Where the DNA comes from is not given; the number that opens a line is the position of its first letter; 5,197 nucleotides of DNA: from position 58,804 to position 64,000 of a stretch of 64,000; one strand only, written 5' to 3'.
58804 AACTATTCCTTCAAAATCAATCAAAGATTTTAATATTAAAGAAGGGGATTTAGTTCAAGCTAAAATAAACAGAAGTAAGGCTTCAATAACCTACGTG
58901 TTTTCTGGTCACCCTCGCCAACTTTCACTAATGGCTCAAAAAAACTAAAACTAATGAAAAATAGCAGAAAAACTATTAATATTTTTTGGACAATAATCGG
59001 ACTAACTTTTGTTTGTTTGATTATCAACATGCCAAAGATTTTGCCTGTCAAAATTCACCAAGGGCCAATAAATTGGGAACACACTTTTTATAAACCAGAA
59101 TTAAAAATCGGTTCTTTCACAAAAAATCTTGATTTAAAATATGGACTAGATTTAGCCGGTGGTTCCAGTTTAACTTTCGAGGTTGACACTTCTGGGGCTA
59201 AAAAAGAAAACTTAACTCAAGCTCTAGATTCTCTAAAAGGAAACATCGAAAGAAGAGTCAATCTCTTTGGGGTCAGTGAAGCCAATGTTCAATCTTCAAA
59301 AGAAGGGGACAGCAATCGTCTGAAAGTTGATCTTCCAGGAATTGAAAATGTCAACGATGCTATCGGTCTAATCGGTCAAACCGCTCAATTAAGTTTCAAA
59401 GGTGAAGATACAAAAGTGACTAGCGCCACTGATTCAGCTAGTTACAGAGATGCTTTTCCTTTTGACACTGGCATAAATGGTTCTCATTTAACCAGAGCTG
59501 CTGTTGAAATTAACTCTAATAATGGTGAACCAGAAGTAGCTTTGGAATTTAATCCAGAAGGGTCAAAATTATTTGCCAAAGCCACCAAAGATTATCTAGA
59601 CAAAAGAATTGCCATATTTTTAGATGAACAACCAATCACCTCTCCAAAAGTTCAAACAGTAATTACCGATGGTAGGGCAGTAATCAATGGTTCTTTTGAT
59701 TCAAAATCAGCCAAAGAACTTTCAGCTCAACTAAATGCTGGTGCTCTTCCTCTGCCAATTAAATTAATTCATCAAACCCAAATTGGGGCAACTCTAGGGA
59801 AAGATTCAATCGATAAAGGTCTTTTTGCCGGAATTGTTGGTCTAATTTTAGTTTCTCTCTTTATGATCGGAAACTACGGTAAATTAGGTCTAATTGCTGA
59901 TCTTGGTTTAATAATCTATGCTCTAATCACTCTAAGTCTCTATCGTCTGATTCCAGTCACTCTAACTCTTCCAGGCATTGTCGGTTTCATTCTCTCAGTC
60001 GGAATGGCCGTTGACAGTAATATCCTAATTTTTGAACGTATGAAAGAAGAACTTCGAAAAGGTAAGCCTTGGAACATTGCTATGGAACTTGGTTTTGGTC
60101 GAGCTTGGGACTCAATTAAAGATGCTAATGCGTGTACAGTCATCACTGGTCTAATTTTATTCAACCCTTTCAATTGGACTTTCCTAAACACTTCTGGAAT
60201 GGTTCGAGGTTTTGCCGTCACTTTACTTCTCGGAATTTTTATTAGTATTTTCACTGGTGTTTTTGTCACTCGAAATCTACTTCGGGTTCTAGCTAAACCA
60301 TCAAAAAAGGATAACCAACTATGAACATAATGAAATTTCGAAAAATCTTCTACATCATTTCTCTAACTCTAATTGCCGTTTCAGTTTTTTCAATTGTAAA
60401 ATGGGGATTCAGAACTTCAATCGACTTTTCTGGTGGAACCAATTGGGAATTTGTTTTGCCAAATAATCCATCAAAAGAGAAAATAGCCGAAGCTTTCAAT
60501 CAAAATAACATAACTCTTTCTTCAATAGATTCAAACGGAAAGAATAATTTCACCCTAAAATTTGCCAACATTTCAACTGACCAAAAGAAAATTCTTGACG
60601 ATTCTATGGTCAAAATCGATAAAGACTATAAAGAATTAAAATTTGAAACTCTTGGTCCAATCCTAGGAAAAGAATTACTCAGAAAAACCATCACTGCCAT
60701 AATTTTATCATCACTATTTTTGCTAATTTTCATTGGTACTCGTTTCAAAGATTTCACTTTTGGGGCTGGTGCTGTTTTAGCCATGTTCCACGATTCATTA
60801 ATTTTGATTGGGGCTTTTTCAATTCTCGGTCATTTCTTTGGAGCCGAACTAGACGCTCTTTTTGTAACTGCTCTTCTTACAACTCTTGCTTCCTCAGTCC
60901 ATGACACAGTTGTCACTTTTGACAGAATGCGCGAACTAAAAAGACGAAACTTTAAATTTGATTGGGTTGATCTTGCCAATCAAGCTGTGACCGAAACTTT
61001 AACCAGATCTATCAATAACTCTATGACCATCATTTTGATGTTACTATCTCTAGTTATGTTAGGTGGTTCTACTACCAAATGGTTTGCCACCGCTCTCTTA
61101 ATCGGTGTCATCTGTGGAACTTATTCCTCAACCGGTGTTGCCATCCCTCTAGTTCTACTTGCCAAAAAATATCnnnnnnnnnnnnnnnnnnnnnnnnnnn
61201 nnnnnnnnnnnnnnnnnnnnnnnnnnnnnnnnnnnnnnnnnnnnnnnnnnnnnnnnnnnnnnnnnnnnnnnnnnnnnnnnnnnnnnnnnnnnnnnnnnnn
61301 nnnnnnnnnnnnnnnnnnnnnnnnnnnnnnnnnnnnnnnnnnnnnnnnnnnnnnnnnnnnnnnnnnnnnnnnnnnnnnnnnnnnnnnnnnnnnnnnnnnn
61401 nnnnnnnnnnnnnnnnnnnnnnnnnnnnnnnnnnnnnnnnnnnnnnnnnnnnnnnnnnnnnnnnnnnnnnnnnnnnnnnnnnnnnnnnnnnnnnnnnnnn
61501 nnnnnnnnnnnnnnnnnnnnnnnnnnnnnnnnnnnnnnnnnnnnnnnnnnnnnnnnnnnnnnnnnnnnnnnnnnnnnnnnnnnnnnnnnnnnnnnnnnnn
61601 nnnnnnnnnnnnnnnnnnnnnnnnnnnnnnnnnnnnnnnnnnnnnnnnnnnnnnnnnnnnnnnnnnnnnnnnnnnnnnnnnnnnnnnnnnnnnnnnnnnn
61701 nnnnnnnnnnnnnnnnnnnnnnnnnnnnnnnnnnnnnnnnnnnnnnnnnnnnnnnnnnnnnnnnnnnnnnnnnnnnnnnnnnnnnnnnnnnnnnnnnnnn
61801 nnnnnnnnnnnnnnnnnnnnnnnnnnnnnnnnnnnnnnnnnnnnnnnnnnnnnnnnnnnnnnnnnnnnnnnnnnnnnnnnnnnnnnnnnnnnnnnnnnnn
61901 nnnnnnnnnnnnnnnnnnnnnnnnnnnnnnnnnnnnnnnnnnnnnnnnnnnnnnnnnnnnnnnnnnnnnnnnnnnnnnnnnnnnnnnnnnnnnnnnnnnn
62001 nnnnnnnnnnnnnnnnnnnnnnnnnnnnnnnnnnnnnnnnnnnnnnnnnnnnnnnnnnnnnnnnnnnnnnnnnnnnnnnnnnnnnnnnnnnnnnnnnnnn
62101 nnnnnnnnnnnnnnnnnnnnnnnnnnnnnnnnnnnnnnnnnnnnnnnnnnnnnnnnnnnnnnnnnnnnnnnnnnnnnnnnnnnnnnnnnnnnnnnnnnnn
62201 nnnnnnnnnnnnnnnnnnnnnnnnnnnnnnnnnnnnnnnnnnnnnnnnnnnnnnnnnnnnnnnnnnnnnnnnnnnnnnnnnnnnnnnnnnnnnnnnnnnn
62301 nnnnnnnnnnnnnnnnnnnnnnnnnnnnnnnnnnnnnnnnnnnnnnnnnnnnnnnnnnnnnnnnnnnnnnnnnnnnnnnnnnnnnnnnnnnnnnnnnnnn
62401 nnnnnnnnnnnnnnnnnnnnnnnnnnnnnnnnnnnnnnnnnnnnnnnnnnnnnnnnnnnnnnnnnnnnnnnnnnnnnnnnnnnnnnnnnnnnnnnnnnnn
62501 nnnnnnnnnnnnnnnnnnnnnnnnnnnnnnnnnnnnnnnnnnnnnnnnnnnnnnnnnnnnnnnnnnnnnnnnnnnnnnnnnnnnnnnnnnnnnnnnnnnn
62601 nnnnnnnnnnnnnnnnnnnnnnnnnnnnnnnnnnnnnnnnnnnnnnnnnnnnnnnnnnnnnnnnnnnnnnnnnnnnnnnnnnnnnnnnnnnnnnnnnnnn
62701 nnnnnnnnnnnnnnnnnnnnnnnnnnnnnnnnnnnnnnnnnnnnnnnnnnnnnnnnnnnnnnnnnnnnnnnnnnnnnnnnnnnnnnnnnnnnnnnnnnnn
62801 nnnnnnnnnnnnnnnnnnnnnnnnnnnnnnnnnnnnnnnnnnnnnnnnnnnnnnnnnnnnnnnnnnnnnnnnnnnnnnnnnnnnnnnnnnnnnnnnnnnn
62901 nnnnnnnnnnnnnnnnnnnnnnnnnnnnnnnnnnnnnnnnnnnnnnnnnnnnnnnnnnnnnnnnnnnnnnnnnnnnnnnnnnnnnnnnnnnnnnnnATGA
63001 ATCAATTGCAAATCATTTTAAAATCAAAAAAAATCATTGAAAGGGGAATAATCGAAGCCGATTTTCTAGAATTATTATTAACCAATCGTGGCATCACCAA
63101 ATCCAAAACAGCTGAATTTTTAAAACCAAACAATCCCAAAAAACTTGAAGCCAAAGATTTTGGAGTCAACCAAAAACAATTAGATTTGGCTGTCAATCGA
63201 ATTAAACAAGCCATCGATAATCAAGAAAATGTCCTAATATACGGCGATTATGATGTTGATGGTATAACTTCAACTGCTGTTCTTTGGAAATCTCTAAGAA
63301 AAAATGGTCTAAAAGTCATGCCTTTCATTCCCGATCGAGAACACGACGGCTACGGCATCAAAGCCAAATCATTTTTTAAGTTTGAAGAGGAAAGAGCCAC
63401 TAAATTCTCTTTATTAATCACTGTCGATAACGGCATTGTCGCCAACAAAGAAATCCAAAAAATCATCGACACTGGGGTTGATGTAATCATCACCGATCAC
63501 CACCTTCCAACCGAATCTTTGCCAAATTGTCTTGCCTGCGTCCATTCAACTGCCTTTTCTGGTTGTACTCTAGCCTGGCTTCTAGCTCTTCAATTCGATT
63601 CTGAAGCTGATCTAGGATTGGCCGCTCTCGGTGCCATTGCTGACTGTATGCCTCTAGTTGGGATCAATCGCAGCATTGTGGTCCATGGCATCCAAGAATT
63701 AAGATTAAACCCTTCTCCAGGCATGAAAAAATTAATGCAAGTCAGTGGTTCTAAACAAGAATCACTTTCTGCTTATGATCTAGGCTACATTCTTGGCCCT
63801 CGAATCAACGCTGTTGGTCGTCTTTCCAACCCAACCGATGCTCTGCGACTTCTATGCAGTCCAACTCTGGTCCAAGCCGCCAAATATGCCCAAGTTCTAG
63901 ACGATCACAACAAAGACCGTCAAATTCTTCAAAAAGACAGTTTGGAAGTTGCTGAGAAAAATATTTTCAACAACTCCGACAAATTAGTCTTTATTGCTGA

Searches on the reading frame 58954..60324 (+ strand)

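Call 82: search_protein_families(library=pfam, proteins=[window:58954-60324:+], max_evalue=0.0001)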
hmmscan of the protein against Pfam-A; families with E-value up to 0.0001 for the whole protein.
window:58954-60324:+ (456 aa): 5 families
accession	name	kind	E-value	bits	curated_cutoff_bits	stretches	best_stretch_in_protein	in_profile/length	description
PF22599.2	SecDF_P1_head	-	3.3e-27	95.1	27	1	173-266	20-113/114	SecDF, P1 head subdomain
PF02355.23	SecD_SecF_C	-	1.5e-14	54.3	20.5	1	270-447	14-187/189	Protein export membrane protein SecD/SecF, C-terminal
PF21760.3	SecD_1st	-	7.6e-14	51.3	27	1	97-152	7-59/60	Protein translocase subunit SecDF, P1 domain, N-terminal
PF03176.21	MMPL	-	7.2e-06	25.6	20.5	1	325-428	189-290/333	MMPL family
PF00873.25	ACR_tran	-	6.1e-05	21.3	28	1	286-454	333-497/1021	AcrB/AcrD/AcrF family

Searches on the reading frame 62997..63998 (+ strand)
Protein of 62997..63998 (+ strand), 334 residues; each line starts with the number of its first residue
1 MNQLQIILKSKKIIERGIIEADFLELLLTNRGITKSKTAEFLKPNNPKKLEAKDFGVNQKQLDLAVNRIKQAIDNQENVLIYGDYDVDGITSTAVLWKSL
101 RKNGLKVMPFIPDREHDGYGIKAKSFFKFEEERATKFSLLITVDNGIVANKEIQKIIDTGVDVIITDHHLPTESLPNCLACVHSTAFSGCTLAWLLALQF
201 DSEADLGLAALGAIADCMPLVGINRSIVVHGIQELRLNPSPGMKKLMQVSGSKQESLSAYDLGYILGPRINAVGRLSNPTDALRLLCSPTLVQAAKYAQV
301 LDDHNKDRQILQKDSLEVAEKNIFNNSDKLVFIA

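Call 82: search_protein_families(library=pfam, proteins=[window:62997-63998:+], max_evalue=0.0001)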
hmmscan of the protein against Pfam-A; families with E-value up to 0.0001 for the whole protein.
window:62997-63998:+ (334 aa): 1 family
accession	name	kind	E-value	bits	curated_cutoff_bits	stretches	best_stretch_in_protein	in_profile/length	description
PF01368.27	DHH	-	3.1e-22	79.6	28.1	1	78-203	1-108/125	DHH family, N-terminal domain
